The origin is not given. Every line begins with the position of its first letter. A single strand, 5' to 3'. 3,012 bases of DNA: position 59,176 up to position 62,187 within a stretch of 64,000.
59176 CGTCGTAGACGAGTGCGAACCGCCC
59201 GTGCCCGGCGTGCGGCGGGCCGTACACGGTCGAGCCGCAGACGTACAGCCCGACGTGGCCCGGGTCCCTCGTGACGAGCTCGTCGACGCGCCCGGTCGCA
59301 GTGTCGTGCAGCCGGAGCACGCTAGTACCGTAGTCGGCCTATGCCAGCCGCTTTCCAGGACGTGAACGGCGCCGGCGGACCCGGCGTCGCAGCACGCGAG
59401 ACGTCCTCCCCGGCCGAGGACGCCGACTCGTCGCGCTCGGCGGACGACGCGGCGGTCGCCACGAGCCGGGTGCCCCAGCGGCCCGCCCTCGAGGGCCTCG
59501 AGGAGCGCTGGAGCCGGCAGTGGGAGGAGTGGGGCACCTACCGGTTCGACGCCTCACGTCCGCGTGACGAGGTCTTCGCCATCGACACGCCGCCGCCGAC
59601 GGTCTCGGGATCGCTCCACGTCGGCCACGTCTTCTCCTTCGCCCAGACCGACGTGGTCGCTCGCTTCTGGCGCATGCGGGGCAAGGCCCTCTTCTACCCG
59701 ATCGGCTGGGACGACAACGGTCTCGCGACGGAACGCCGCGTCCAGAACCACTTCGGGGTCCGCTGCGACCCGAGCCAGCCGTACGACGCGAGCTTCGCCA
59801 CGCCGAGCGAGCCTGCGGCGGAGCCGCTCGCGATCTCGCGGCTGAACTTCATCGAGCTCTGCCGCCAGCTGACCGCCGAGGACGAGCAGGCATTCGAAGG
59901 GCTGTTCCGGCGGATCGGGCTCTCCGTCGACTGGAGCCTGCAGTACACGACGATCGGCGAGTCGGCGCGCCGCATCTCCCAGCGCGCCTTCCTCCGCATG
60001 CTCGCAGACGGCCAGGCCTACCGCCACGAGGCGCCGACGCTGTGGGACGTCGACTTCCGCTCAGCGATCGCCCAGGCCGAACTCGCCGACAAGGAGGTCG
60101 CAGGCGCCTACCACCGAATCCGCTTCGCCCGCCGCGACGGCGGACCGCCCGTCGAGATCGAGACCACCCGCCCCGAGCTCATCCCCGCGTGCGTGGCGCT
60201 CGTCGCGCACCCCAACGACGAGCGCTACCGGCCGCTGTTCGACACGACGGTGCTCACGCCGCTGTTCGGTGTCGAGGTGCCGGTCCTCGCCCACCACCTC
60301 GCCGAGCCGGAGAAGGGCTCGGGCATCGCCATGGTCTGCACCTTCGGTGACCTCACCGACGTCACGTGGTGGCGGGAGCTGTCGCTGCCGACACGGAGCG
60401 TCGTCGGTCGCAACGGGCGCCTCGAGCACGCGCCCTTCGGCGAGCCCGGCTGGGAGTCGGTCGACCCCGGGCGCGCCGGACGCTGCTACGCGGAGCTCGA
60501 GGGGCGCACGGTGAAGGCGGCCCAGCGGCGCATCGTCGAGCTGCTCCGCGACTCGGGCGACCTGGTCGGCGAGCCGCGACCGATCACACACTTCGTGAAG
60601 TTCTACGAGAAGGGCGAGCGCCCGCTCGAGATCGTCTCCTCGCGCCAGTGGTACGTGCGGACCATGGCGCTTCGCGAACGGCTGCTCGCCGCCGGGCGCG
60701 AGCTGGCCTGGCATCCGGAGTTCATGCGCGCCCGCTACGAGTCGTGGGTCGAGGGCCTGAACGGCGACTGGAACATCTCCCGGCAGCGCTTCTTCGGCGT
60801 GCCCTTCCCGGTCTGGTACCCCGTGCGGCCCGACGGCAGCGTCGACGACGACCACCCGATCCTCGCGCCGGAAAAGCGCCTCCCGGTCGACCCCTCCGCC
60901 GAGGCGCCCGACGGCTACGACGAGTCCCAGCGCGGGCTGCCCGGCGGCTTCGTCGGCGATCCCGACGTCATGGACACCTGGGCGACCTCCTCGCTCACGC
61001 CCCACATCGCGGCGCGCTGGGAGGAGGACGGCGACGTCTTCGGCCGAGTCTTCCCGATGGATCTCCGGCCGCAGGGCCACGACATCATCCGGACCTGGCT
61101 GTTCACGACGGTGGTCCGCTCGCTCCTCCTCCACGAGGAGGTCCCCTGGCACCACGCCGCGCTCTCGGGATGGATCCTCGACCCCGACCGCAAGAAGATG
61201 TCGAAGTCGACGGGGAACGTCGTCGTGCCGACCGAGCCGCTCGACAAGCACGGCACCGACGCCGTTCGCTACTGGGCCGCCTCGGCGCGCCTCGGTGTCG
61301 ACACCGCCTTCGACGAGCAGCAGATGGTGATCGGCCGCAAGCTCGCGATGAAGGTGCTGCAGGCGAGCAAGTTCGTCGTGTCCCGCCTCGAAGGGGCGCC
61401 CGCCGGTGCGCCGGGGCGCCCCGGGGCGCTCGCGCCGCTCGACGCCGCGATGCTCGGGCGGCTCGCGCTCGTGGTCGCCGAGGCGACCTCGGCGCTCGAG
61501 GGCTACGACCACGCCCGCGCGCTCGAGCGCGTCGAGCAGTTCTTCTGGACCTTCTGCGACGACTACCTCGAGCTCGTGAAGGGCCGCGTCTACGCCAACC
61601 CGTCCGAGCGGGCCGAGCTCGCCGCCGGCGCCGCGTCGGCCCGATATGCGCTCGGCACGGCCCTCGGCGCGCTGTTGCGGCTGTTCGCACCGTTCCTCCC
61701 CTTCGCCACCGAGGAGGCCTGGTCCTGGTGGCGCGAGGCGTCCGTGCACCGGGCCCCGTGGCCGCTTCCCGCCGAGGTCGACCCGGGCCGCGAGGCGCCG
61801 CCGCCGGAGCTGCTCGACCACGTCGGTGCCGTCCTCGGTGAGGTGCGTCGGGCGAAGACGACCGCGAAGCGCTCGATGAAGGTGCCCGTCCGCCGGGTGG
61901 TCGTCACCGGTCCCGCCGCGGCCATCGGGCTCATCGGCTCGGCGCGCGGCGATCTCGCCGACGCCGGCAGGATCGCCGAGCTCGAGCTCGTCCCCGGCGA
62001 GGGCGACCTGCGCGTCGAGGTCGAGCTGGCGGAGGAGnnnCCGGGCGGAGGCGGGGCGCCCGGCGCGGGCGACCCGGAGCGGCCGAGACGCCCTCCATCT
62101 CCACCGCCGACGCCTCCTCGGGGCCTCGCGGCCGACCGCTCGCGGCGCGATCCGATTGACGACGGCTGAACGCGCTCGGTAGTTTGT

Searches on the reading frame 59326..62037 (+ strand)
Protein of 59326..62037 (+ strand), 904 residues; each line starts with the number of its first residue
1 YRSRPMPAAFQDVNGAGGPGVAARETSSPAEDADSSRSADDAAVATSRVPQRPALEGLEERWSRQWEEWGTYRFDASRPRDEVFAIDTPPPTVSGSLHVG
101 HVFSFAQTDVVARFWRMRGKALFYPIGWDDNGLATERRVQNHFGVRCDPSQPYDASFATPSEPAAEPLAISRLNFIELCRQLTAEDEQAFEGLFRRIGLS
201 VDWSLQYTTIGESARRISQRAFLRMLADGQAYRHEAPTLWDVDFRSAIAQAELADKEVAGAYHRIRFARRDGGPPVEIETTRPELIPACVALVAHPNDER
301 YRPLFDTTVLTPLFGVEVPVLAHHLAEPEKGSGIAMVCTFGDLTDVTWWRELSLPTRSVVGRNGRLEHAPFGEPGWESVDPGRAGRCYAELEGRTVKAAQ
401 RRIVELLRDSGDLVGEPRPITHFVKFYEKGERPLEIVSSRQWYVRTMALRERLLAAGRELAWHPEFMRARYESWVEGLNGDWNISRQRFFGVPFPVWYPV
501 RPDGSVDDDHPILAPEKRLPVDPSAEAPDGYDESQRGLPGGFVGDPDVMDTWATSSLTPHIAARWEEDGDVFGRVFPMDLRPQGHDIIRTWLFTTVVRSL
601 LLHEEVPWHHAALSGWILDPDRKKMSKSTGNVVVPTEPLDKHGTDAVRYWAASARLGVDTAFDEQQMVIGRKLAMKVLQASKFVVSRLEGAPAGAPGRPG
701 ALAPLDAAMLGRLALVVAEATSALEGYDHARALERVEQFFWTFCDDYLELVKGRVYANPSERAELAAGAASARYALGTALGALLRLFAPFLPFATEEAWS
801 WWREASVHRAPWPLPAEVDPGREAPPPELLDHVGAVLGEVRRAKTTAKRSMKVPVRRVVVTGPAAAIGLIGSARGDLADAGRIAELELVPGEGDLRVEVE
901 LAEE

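Call 81: search_protein_families(library=pfam, proteins=[window:59326-62037:+], max_evalue=0.00001)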
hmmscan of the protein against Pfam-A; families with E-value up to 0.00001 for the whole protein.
window:59326-62037:+ (904 aa): 3 families
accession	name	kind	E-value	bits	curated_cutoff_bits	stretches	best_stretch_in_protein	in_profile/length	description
PF00133.28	tRNA-synt_1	-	1.3e-76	258.5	22.7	1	62-662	2-413/414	tRNA synthetases class I (I, L, M and V)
PF08264.19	Anticodon_1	-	1.3e-25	90.4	25.1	1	706-854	1-143/148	Anticodon-binding domain of tRNA ligase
PF09334.17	tRNA-synt_1g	-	8.2e-14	51.6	20.1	1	86-139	3-56/391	tRNA synthetases class I (M)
